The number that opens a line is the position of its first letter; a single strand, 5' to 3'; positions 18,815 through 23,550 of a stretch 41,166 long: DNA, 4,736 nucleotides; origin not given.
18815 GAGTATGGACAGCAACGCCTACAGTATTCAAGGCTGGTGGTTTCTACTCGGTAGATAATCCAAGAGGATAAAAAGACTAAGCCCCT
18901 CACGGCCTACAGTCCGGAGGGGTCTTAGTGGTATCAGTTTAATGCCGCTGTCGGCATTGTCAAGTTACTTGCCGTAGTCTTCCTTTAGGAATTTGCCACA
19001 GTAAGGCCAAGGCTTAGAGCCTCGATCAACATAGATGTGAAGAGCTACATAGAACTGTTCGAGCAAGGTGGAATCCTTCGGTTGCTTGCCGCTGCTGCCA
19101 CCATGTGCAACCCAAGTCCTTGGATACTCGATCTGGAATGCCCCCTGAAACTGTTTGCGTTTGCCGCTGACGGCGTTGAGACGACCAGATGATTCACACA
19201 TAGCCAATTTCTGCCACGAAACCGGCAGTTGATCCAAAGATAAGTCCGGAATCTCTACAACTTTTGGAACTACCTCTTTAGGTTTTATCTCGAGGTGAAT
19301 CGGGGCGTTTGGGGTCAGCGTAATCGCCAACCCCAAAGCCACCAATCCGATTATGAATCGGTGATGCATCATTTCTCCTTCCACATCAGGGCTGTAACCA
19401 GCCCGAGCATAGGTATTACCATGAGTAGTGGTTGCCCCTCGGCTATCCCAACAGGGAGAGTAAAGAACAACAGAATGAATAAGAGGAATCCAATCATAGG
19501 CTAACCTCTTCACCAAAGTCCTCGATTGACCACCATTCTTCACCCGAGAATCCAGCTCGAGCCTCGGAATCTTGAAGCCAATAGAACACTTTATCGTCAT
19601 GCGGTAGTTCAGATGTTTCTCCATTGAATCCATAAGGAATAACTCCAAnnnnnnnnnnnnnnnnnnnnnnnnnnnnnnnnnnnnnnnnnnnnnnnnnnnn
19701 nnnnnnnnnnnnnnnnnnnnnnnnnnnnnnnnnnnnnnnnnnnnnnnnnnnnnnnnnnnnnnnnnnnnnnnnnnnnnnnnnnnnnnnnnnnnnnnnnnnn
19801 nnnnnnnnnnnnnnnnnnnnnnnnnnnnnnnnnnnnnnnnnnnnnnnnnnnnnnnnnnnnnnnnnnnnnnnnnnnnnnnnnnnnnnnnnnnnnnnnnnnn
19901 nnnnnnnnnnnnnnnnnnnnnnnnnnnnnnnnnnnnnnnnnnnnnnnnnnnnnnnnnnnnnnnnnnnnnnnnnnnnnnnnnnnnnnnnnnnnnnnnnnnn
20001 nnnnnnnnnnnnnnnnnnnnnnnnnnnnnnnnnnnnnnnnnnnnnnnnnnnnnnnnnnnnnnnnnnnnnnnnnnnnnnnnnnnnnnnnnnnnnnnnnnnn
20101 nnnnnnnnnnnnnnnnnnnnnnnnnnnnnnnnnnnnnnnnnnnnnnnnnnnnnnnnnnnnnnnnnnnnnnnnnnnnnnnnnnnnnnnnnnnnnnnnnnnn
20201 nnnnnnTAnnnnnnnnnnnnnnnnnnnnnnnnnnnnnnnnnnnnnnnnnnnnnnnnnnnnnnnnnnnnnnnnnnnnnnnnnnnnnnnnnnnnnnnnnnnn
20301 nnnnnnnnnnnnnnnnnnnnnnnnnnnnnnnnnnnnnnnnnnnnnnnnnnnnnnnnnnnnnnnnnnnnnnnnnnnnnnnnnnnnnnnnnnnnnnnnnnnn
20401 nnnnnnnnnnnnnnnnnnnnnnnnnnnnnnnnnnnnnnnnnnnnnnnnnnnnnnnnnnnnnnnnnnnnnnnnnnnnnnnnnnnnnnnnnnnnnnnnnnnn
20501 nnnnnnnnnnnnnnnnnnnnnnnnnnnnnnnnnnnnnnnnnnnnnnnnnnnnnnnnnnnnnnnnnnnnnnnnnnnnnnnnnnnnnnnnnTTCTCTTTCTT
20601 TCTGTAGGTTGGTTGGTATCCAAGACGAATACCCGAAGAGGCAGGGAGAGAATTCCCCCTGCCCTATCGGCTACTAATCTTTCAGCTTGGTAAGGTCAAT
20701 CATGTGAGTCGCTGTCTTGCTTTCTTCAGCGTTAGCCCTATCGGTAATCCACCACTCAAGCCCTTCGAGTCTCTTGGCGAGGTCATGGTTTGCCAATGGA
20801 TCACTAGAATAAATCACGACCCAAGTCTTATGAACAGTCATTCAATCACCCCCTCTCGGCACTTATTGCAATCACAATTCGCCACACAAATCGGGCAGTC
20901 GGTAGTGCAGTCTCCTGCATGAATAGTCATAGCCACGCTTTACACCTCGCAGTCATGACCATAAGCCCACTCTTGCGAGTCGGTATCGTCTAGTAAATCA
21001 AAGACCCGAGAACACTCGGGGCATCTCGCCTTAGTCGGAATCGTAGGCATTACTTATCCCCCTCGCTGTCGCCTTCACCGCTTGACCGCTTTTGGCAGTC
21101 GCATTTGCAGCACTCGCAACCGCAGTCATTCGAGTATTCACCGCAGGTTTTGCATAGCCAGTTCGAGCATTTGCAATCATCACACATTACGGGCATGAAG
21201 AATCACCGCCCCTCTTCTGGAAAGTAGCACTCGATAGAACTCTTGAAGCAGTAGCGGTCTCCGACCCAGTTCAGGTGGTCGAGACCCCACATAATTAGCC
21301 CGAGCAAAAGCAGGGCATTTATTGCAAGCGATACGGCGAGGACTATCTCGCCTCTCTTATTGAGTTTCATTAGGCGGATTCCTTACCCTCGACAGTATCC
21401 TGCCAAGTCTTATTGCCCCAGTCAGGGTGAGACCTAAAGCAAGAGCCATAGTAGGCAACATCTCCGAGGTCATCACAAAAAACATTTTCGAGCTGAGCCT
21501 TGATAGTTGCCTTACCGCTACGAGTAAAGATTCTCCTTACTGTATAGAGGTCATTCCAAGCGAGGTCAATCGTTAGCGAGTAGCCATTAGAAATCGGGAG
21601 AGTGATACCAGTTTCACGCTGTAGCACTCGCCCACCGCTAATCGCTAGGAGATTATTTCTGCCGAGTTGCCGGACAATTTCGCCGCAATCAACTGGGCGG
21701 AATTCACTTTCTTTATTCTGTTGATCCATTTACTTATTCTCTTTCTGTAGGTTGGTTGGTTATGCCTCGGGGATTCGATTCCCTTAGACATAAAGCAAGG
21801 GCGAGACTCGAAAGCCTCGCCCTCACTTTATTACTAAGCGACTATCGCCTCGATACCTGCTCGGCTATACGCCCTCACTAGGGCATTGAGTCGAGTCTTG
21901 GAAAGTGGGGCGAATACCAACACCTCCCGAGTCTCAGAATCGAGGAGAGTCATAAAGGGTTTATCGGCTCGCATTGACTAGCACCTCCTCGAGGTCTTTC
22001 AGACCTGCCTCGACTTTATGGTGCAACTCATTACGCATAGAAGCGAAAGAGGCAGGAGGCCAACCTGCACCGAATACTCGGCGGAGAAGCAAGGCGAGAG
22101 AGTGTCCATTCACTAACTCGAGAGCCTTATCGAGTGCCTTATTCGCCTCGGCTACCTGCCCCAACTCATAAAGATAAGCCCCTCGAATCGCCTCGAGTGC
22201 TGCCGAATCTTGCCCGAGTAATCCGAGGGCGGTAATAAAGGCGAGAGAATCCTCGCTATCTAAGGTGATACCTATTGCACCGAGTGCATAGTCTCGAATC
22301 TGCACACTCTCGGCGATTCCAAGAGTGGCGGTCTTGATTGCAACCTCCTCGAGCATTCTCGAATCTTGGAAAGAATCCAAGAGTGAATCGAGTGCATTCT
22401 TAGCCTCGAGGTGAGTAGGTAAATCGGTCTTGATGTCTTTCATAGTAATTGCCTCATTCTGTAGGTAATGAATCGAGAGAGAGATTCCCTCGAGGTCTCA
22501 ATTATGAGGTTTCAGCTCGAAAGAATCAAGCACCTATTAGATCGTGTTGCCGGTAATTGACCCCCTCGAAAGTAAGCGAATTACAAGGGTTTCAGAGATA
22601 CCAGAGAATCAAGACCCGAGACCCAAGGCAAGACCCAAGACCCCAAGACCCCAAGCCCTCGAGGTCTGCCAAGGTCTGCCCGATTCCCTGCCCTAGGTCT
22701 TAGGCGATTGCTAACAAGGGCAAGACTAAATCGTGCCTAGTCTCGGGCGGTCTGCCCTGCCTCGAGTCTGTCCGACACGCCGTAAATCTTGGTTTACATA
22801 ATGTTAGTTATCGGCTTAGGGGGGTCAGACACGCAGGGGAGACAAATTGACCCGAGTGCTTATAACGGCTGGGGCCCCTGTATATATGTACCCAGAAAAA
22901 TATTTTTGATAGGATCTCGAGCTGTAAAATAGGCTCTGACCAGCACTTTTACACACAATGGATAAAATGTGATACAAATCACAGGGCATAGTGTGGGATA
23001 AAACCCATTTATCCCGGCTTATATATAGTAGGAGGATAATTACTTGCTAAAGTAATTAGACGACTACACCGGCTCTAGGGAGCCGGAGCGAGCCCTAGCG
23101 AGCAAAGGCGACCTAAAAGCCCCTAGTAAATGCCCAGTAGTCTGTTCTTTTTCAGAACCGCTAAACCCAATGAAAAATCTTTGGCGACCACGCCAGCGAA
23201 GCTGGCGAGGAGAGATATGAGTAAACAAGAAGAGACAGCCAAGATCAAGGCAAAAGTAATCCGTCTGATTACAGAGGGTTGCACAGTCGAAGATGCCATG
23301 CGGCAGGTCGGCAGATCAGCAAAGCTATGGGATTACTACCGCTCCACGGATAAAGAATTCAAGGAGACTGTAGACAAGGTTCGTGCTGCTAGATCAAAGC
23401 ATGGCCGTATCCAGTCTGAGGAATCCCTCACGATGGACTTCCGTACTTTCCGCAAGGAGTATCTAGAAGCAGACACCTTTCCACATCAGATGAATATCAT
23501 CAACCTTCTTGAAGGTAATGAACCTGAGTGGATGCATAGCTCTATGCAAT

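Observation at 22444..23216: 770-bp divergent control region with opposed repeat arrays and an AT-rich palindromic core, a candidate origin, packaging or operator hub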

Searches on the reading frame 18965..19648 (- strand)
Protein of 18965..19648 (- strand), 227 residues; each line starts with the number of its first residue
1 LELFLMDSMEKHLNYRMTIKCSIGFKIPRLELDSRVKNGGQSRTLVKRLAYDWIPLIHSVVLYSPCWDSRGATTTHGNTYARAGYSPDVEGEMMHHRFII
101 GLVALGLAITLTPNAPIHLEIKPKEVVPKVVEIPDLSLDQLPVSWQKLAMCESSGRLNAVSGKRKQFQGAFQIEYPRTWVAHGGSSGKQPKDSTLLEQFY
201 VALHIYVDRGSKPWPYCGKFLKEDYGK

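Call 13: search_protein_families(library=pfam, proteins=[window:18965-19648:-], max_evalue=0.01)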
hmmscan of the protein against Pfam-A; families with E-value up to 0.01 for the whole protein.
window:18965-19648:- (227 aa): 1 family
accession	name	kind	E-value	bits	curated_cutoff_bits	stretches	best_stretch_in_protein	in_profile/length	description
PF06737.19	Transglycosylas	-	1.9e-10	41.7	27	1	144-217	6-77/77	Transglycosylase-like domain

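Call 14: search_protein_families(library=phrogs, proteins=[window:18965-19648:-], max_evalue=0.01)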
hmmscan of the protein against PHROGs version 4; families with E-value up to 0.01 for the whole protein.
window:18965-19648:- (227 aa): 1 family
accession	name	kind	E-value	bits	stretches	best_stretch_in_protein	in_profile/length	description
phrog_29757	-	other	0.0014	19.3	1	144-223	32-109/201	transglycosylase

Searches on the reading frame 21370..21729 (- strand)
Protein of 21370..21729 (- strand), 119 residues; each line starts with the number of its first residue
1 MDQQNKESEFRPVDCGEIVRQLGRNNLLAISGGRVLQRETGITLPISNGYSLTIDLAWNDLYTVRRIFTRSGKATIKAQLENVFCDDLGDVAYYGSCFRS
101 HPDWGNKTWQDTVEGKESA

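Call 13: search_protein_families(library=pfam, proteins=[window:21370-21729:-], max_evalue=0.01)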
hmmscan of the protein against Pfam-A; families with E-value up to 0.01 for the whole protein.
window:21370-21729:- (119 aa): 0 families

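Call 14: search_protein_families(library=phrogs, proteins=[window:21370-21729:-], max_evalue=0.01)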
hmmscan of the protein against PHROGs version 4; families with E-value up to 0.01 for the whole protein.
window:21370-21729:- (119 aa): 1 family
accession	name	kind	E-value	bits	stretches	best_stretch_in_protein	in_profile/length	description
phrog_9437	-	unknown function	0.00036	22.1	1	17-91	6-87/98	-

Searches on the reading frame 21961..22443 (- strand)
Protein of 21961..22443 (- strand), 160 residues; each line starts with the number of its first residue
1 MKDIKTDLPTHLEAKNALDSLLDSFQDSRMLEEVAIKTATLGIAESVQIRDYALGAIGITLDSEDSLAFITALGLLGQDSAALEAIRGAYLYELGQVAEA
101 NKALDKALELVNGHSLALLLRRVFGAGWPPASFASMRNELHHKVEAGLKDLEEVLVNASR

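Call 13: search_protein_families(library=pfam, proteins=[window:21961-22443:-], max_evalue=0.01)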
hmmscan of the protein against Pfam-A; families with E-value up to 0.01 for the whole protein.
window:21961-22443:- (160 aa): 2 families
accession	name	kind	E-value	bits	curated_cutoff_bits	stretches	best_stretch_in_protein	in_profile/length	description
PF13830.11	DUF4192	-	4.9e-05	23.9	27.8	1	37-130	225-320/321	Domain of unknown function (DUF4192)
PF07719.23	TPR_2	-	0.0022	18.4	27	1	87-111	7-31/34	Tetratricopeptide repeat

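Call 14: search_protein_families(library=phrogs, proteins=[window:21961-22443:-], max_evalue=0.01)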
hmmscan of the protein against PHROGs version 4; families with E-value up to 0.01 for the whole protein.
window:21961-22443:- (160 aa): 0 families

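Call 77: find_encoding_contigs(protein=window:21961-22443:-, flank=3000, max_places=10)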
Protein window:21961-22443:- (160 aa): no gene with exactly this product is on record in the collection.

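Call 86: search_protein_families(library=ncbifam, proteins=[window:21961-22443:-], max_evalue=0.01)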
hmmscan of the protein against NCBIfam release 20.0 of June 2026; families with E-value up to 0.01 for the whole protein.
window:21961-22443:- (160 aa): 0 families

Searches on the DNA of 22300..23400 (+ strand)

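Call 10: search_dna_similar(query=window:22300-23400:+, collection=phages, mode=distant)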
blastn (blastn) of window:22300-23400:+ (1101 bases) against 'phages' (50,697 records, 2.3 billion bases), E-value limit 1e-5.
No match.

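Call 22: search_rna_families(source=window, start=22300, end=23350, threshold=evalue, max_evalue=10)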
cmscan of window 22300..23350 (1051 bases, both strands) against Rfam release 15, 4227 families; matches with E-value up to 10: 3.
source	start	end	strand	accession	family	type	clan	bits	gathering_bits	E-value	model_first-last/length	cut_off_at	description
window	22923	23037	-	RF01210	snoU13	Gene; snRNA; snoRNA; CD-box;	CL00081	14.5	46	3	1-104/104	no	Small nucleolar RNA U13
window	23096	23163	-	RF00285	snoZ6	Gene; snRNA; snoRNA; CD-box;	-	13.7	35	8.5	1-91/91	no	Z6 small nucleolar RNA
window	23134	23212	+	RF01844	SmY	Gene; snRNA; splicing;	-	13.2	39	5.4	1-80/80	no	SmY spliceosomal RNA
